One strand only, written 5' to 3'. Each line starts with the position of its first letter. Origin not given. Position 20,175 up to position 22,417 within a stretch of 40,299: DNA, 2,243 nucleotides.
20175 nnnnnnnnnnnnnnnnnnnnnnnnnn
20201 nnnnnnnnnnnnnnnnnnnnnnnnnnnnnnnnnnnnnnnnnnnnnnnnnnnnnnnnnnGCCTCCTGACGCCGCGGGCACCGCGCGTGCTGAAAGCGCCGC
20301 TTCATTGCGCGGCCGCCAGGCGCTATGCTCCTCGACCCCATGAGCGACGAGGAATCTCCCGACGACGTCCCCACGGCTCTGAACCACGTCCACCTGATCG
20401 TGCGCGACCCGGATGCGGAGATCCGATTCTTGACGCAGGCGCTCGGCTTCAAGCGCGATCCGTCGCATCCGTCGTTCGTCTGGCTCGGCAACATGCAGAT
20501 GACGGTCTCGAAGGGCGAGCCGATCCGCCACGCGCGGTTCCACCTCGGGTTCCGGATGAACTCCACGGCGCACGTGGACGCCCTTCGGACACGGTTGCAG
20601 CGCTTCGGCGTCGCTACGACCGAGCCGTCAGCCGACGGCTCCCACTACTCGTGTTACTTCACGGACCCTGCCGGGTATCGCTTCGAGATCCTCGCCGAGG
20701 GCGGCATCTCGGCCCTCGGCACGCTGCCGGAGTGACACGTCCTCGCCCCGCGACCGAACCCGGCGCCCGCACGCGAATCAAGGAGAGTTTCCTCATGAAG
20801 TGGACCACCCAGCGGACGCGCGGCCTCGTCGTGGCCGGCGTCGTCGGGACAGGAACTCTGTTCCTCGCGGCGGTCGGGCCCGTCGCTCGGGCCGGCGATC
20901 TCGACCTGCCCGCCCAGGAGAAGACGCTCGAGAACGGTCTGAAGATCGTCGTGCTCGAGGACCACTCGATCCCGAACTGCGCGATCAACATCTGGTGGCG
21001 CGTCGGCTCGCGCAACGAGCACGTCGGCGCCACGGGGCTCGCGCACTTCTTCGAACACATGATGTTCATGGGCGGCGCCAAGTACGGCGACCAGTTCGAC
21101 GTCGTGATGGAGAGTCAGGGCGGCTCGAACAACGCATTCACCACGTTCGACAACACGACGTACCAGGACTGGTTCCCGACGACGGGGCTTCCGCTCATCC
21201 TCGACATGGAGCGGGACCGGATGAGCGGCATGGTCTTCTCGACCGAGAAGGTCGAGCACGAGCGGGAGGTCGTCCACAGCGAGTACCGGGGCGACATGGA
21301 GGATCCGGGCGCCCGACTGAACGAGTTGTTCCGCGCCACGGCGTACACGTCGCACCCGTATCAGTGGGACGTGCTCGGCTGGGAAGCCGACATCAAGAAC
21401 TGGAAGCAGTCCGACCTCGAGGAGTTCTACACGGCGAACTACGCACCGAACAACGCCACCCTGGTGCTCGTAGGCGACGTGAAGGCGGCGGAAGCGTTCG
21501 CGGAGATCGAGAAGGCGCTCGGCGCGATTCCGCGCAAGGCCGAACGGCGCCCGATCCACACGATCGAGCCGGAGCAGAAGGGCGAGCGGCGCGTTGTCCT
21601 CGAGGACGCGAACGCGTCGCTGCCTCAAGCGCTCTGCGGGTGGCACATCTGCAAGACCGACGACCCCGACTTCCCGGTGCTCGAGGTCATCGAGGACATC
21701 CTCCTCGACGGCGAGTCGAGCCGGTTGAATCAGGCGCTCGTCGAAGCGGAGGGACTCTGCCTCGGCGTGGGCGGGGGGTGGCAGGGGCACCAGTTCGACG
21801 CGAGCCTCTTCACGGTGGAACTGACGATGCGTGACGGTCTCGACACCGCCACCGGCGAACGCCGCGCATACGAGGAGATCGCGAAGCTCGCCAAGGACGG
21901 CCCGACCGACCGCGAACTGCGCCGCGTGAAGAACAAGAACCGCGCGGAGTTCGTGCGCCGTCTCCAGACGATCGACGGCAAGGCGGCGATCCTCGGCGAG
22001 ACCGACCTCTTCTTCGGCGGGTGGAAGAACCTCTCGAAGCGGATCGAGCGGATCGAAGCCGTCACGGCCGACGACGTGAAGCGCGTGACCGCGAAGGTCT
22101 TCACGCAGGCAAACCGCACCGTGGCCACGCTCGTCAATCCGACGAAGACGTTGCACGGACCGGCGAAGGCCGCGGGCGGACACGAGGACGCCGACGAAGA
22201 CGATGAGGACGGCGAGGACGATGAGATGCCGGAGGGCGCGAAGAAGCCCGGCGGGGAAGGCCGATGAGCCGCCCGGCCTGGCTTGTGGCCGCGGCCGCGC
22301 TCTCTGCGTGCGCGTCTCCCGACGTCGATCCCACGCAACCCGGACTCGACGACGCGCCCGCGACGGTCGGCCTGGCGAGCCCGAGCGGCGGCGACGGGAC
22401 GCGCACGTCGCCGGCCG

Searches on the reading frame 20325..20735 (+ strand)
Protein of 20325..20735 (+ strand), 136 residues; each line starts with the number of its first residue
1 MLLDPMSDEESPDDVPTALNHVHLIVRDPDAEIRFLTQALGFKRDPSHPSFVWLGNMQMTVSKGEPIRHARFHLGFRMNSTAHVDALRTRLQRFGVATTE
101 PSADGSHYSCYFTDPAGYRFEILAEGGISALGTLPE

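Call 67: search_protein_families(library=pfam, proteins=[window:20325-20735:+], max_evalue=0.001)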
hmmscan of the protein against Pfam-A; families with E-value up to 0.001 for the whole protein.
window:20325-20735:+ (136 aa): 3 families
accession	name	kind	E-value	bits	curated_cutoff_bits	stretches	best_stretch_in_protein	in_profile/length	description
PF00903.31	Glyoxalase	-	3.8e-11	43.9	20.6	1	19-122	2-121/121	Glyoxalase/Bleomycin resistance protein/Dioxygenase superfamily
PF18029.7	Glyoxalase_6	-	2.7e-06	28.4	23.6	1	26-122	6-105/106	Glyoxalase-like domain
PF22247.2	Diox-like_N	-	5.8e-05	23.6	27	1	73-125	3-58/60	Catechol 2,3-dioxygenase-like N-terminal domain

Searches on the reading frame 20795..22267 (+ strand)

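Call 67: search_protein_families(library=pfam, proteins=[window:20795-22267:+], max_evalue=0.001)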
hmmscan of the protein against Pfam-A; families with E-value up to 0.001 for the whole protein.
window:20795-22267:+ (490 aa): 2 families
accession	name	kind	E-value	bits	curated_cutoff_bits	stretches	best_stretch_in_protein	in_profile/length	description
PF05193.26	Peptidase_M16_C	-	3.4e-34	118.7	23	1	206-381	5-180/181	Peptidase M16 inactive domain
PF00675.25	Peptidase_M16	-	8e-23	81.4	22.3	1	52-190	3-142/149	Insulinase (Peptidase family M16)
